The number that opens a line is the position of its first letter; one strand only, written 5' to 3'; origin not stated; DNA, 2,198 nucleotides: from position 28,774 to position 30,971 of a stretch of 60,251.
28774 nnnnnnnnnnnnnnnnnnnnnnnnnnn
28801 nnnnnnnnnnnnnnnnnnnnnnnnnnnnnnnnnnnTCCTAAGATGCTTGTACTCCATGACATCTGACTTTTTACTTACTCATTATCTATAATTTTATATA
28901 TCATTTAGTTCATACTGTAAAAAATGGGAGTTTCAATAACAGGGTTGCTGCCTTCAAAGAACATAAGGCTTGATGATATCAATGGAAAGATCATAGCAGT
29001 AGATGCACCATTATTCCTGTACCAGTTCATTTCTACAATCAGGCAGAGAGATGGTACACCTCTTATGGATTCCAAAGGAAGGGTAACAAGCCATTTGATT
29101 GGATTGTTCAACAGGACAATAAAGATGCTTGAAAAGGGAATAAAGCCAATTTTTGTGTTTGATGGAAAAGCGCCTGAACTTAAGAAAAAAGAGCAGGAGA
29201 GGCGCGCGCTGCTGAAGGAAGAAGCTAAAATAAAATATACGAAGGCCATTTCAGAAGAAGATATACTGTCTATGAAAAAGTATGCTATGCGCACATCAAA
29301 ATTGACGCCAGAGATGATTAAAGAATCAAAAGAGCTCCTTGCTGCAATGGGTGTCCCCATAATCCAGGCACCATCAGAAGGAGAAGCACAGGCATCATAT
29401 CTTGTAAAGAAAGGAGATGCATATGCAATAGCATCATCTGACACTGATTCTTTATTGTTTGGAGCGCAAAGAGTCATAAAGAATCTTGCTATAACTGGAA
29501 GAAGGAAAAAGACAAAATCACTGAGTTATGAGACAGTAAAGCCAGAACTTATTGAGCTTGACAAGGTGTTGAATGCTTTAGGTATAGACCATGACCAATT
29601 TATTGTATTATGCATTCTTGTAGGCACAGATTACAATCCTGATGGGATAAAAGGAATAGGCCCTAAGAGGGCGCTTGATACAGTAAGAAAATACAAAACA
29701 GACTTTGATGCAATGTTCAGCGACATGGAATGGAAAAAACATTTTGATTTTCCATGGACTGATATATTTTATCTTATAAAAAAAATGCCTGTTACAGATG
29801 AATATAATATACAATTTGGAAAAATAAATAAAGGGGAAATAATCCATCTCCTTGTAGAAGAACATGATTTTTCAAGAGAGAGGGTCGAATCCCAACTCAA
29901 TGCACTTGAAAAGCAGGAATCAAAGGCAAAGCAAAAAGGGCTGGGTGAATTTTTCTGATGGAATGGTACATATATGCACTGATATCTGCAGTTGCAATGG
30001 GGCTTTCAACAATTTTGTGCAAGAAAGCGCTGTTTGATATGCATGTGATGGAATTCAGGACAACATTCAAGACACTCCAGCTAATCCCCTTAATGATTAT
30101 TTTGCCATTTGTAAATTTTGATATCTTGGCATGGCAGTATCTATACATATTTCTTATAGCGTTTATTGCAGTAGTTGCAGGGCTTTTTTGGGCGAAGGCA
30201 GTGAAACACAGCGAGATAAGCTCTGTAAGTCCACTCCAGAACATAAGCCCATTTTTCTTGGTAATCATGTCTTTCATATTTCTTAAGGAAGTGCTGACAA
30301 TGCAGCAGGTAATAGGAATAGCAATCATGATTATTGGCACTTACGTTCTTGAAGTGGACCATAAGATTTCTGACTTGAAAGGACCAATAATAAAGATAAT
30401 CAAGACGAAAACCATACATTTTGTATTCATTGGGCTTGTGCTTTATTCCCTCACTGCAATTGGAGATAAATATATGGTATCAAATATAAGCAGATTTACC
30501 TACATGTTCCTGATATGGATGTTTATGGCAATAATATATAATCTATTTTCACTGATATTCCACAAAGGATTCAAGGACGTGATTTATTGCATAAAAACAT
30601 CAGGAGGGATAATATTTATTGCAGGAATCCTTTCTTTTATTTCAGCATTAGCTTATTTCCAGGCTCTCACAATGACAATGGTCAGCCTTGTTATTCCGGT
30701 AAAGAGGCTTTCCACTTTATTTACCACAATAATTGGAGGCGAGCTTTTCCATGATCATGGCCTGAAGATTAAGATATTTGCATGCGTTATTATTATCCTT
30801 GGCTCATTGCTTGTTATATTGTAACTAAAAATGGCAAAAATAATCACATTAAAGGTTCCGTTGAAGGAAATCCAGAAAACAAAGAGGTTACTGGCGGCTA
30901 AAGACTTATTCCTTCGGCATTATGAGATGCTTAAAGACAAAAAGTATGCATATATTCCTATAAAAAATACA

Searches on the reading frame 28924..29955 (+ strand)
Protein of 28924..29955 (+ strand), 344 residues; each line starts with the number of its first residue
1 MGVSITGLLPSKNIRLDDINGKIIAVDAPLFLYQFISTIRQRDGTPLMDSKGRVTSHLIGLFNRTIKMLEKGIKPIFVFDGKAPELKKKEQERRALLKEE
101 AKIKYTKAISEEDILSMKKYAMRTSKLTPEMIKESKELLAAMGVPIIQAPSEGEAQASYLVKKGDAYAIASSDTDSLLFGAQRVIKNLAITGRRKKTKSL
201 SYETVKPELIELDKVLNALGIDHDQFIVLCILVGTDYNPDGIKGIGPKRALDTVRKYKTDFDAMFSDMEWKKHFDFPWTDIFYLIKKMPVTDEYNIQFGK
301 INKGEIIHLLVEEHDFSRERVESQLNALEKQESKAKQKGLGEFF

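Call 75: search_protein_families(library=pfam, proteins=[window:28924-29955:+], max_evalue=0.00001)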
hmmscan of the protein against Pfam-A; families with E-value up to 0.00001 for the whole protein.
window:28924-29955:+ (344 aa): 2 families
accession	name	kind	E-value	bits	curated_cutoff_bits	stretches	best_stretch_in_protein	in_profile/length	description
PF00867.23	XPG_I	-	1.7e-28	99.3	24.9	1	143-236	1-89/89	XPG I-region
PF00752.23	XPG_N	-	2.9e-20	73.1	22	1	13-100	18-100/101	XPG N-terminal domain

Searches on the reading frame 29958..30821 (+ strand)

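Call 75: search_protein_families(library=pfam, proteins=[window:29958-30821:+], max_evalue=0.00001)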
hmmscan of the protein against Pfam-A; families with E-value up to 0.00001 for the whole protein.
window:29958-30821:+ (288 aa): 2 families
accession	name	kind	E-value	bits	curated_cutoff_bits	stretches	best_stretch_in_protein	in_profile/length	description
PF00892.27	EamA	-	4.6e-27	95.4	28.2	2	3-131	3-133/135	EamA-like transporter family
PF06027.18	SLC35F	-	1.1e-07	32.2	21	1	56-285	68-296/299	Solute carrier family 35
